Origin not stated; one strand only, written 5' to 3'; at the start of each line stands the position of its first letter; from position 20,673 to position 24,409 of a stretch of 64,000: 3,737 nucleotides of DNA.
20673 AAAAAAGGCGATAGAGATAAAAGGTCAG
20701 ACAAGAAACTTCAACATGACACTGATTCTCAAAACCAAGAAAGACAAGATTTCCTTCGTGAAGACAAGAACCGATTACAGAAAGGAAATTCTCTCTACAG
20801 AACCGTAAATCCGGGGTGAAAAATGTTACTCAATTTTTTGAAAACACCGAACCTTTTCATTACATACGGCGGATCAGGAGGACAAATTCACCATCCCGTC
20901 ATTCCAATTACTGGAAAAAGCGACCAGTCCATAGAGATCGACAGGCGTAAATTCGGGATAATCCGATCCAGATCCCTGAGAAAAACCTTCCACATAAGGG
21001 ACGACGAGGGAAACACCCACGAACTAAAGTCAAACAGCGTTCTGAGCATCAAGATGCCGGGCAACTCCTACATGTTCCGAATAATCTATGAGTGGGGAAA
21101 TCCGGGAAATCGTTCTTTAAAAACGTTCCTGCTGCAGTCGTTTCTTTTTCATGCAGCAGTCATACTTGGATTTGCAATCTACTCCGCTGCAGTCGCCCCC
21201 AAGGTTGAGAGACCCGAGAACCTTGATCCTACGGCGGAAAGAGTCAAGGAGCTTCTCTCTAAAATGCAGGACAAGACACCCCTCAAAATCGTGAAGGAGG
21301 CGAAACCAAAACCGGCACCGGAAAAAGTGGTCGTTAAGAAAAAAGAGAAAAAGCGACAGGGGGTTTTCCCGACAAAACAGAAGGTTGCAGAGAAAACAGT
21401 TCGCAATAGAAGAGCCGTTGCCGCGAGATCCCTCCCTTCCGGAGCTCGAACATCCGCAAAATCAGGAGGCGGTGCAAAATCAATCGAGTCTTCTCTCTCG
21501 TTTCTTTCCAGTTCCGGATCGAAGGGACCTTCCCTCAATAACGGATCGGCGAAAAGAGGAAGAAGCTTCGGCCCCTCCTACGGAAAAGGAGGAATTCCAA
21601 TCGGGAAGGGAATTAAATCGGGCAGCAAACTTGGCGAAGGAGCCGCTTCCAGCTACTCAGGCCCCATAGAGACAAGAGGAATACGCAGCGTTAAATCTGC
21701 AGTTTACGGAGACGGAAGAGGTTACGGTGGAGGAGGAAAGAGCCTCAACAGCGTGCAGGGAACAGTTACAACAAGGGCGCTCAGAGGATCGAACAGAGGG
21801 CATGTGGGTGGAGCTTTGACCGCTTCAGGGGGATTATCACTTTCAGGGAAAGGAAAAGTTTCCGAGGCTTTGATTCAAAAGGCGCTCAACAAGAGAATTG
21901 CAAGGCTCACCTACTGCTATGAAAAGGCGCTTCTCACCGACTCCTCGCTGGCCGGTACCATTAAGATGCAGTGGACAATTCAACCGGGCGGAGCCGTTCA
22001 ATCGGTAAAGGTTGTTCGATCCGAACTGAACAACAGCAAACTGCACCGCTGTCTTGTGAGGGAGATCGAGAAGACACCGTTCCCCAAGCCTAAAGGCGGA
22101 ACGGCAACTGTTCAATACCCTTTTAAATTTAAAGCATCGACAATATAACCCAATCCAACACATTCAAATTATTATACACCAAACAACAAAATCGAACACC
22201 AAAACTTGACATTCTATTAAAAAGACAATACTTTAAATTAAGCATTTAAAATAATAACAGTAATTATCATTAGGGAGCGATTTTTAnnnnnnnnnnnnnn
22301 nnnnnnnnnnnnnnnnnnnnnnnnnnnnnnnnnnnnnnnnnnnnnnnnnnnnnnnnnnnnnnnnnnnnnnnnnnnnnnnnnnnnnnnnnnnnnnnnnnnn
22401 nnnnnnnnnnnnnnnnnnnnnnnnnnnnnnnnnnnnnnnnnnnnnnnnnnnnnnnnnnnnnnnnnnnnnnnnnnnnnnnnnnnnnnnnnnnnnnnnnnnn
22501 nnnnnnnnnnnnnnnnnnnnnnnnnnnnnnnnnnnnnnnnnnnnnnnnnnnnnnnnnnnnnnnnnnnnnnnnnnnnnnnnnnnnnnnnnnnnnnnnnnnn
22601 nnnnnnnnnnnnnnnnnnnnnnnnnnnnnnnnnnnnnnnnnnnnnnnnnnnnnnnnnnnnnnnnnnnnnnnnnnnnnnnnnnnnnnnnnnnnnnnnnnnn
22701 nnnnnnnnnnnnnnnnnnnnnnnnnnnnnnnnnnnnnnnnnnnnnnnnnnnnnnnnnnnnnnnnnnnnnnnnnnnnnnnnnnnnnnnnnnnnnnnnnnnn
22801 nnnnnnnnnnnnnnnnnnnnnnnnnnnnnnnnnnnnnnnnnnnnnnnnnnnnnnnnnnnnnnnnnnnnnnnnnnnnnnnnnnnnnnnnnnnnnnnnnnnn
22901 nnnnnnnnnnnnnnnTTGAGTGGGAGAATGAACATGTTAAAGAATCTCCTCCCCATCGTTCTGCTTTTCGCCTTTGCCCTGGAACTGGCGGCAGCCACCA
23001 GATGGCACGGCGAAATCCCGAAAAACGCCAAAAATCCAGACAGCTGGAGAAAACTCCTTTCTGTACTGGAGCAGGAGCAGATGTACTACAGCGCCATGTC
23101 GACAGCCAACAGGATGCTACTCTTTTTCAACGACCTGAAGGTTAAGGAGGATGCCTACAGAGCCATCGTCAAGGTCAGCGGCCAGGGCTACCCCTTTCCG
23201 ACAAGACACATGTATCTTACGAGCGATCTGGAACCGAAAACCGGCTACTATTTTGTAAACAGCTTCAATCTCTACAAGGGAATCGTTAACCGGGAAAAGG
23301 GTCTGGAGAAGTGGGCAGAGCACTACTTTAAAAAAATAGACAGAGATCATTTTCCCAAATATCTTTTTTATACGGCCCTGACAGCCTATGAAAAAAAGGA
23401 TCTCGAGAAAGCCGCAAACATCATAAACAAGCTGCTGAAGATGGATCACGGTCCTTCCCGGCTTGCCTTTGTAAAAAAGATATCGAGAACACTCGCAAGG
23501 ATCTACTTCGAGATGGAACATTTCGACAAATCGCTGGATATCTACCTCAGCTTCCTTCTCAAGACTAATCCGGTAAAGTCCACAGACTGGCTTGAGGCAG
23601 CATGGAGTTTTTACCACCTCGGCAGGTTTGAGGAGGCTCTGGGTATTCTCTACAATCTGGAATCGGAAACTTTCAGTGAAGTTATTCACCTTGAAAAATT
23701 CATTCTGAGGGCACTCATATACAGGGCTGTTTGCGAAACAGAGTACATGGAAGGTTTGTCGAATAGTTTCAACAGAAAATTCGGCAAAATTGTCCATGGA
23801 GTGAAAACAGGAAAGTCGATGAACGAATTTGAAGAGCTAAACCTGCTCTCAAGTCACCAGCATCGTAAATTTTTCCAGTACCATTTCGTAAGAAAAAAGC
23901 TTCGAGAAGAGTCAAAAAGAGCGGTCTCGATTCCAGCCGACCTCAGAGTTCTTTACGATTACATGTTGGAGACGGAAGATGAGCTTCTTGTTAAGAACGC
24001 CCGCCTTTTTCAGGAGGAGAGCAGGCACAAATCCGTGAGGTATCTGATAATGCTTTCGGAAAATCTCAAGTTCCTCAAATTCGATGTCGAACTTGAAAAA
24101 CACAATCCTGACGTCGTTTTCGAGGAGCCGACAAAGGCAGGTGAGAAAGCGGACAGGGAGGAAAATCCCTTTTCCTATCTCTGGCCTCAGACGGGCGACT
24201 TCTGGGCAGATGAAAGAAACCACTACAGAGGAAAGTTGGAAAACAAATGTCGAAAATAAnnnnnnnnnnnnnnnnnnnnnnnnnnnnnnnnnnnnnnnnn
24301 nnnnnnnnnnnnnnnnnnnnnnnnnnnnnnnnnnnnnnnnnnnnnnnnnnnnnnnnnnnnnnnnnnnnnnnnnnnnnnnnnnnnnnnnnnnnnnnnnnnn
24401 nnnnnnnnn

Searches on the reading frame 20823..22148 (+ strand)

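Call 51: search_protein_families(library=pfam, proteins=[window:20823-22148:+], max_evalue=0.00001)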
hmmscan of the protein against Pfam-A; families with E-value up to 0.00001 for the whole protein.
window:20823-22148:+ (441 aa): 0 families

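Call 86: search_protein_families(library=pfam, proteins=[P0023], max_evalue=0.001)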
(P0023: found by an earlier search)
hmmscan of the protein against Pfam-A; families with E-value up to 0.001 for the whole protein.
P0023 (1051 aa): 5 families
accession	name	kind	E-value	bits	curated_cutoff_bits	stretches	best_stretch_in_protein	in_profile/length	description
PF00932.25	LTD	-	3.8e-25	88.8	34.3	2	877-999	2-107/109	Lamin Tail Domain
PF18942.5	DUF5689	-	1.4e-09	38.6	28.6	1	435-622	4-217/217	Family of unknown function (DUF5689)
PF23106.1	EGF_Teneurin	-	2.4e-09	37.5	24.3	0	675-699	2-22/30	Teneurin-like EGF domain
PF06247.17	Plasmod_Pvs28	-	6.1e-09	36.3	26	1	102-135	1-38/41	Pvs28 EGF domain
PF07974.19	EGF_2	-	9.3e-07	29.5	22.1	0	144-171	1-28/32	EGF-like domain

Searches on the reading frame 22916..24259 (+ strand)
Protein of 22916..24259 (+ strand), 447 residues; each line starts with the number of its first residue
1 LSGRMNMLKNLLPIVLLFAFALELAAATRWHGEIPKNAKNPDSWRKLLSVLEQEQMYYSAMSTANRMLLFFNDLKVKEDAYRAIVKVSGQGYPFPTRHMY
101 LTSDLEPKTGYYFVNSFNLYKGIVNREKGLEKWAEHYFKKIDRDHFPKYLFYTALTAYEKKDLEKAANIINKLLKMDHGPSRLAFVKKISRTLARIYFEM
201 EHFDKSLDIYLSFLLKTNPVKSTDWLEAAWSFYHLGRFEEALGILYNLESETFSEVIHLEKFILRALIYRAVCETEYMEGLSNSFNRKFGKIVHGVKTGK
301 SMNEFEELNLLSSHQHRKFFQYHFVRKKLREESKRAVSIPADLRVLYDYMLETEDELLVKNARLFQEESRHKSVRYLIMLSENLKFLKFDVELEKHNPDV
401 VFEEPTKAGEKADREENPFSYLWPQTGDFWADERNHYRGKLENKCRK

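Call 51: search_protein_families(library=pfam, proteins=[window:22916-24259:+], max_evalue=0.00001)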
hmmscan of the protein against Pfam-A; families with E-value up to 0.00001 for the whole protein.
window:22916-24259:+ (447 aa): 2 families
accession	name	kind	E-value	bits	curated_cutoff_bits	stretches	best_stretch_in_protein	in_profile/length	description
PF13432.12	TPR_16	-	2.6e-06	28.2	32.7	0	192-247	2-55/65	Tetratricopeptide repeat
PF07719.23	TPR_2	-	2.9e-06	27.4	27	0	147-177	1-31/34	Tetratricopeptide repeat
